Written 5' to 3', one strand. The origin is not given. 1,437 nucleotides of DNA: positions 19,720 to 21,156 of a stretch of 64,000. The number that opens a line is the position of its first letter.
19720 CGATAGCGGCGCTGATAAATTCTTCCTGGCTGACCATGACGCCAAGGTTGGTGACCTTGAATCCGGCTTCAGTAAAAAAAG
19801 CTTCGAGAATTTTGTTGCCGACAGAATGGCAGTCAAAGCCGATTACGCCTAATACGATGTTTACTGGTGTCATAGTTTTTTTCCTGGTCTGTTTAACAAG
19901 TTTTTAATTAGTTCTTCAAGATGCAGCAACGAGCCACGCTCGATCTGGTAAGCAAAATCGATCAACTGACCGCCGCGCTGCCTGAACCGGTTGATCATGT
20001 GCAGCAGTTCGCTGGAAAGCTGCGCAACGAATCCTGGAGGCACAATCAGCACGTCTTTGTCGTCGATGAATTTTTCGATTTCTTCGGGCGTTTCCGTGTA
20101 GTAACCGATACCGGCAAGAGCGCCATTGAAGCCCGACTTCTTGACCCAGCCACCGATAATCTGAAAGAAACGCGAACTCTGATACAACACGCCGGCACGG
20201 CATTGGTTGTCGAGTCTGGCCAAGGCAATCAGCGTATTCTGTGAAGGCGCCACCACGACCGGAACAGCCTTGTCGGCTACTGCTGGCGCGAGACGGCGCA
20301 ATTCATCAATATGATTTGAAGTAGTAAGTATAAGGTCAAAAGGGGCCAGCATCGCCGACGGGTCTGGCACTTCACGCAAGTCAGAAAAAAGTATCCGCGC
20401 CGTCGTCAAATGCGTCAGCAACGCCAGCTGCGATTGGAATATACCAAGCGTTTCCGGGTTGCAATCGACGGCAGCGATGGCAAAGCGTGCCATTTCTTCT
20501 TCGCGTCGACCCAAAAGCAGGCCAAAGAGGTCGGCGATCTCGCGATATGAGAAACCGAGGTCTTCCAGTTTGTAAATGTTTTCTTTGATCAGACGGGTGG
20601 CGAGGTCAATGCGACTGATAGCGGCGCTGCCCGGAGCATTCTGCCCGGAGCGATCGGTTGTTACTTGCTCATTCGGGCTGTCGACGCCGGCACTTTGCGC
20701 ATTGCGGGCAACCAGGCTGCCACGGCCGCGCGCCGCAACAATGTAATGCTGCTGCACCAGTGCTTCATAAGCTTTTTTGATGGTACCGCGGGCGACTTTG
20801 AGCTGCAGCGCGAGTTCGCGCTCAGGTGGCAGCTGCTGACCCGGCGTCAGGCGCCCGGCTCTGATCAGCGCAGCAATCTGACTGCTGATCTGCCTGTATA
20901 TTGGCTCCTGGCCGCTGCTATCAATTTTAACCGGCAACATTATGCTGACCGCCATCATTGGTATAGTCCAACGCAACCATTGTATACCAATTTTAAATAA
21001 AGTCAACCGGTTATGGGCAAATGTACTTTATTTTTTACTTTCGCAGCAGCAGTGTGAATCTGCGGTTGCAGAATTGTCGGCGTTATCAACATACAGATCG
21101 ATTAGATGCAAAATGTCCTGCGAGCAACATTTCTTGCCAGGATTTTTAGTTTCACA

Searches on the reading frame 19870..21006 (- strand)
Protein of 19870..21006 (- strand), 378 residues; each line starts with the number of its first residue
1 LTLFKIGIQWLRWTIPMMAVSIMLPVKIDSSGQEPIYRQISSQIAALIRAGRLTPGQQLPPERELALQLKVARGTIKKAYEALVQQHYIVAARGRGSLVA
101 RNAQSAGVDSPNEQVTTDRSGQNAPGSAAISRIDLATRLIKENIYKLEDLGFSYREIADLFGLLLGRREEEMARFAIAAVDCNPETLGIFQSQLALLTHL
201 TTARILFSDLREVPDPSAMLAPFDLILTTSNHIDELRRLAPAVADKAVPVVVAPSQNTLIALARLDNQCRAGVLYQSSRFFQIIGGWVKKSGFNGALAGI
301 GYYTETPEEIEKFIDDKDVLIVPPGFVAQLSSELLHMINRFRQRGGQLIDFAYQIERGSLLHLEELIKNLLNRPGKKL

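Call 70: search_protein_families(library=pfam, proteins=[window:19870-21006:-], max_evalue=0.00001)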
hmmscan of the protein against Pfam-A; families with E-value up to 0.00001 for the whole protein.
window:19870-21006:- (378 aa): 1 family
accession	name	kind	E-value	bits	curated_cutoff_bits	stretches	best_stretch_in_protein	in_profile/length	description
PF00392.27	GntR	-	6e-15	55.1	27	1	37-99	2-64/64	Bacterial regulatory proteins, gntR family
